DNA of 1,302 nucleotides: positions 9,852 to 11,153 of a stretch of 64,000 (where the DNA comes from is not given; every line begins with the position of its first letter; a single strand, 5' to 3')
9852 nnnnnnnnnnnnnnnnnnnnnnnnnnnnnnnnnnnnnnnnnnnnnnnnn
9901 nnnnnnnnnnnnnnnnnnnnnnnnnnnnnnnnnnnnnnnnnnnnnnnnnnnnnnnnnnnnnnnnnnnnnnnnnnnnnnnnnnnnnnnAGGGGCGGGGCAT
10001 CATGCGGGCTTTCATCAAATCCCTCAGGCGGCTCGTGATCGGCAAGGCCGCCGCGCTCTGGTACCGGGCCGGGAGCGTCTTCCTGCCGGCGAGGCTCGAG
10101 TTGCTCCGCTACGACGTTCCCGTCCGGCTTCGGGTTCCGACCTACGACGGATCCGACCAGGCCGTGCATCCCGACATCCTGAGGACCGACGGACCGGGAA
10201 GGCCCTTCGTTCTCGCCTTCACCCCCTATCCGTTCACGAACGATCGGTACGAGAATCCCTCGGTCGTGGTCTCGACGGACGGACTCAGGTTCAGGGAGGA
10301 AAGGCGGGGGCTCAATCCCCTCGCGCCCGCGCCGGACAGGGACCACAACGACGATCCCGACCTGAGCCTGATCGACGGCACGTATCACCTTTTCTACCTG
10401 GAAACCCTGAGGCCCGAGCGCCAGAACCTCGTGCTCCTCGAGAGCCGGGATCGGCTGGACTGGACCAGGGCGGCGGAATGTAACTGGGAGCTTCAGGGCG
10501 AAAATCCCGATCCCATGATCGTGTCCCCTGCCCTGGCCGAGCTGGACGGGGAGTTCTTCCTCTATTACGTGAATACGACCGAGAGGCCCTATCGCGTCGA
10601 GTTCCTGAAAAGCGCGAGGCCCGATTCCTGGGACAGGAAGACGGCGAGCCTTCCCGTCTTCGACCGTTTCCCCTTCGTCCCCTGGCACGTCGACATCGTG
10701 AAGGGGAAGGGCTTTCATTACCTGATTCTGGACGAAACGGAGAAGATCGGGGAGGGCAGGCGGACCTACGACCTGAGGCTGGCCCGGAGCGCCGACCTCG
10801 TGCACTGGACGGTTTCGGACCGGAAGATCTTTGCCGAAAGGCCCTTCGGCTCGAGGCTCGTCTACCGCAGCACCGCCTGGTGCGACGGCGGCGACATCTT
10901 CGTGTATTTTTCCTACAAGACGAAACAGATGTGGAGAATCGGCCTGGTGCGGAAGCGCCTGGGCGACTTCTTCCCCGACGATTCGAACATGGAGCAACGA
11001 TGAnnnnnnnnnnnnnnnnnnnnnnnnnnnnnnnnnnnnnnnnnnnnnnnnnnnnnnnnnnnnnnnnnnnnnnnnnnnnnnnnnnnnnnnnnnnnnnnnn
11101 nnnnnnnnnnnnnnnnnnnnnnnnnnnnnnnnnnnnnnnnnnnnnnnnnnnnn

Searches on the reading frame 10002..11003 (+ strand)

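Call 4: search_protein_families(library=pfam, proteins=[window:10002-11003:+], max_evalue=0.01)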
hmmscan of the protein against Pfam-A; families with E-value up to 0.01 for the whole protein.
window:10002-11003:+ (333 aa): 2 families
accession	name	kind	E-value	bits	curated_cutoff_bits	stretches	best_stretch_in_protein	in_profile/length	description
PF00251.26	Glyco_hydro_32N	-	0.00015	21.9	22.1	0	261-309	43-91/307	Glycosyl hydrolases family 32 N-terminal domain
PF04616.20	Glyco_hydro_43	-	0.00023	21.1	32.2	0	116-191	10-85/288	Glycosyl hydrolases family 43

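Call 5: search_protein_families(library=ncbifam, proteins=[window:10002-11003:+], max_evalue=0.01)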
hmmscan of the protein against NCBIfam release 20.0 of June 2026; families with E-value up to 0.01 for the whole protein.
window:10002-11003:+ (333 aa): 1 family
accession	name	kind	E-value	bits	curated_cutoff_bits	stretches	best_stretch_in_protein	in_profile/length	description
NF052550.1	BManbPhaseBMBP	equivalog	0.0016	17.9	450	0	147-270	64-177/296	beta-1,2-mannobiose phosphorylase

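Call 29: search_protein_families(library=pfam, proteins=[window:10002-11003:+], max_evalue=0.01)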
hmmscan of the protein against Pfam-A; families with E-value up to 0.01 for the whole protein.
window:10002-11003:+ (333 aa): 2 families
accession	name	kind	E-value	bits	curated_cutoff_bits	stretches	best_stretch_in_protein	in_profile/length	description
PF00251.26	Glyco_hydro_32N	-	0.00015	21.9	22.1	0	261-309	43-91/307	Glycosyl hydrolases family 32 N-terminal domain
PF04616.20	Glyco_hydro_43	-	0.00023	21.1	32.2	0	116-191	10-85/288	Glycosyl hydrolases family 43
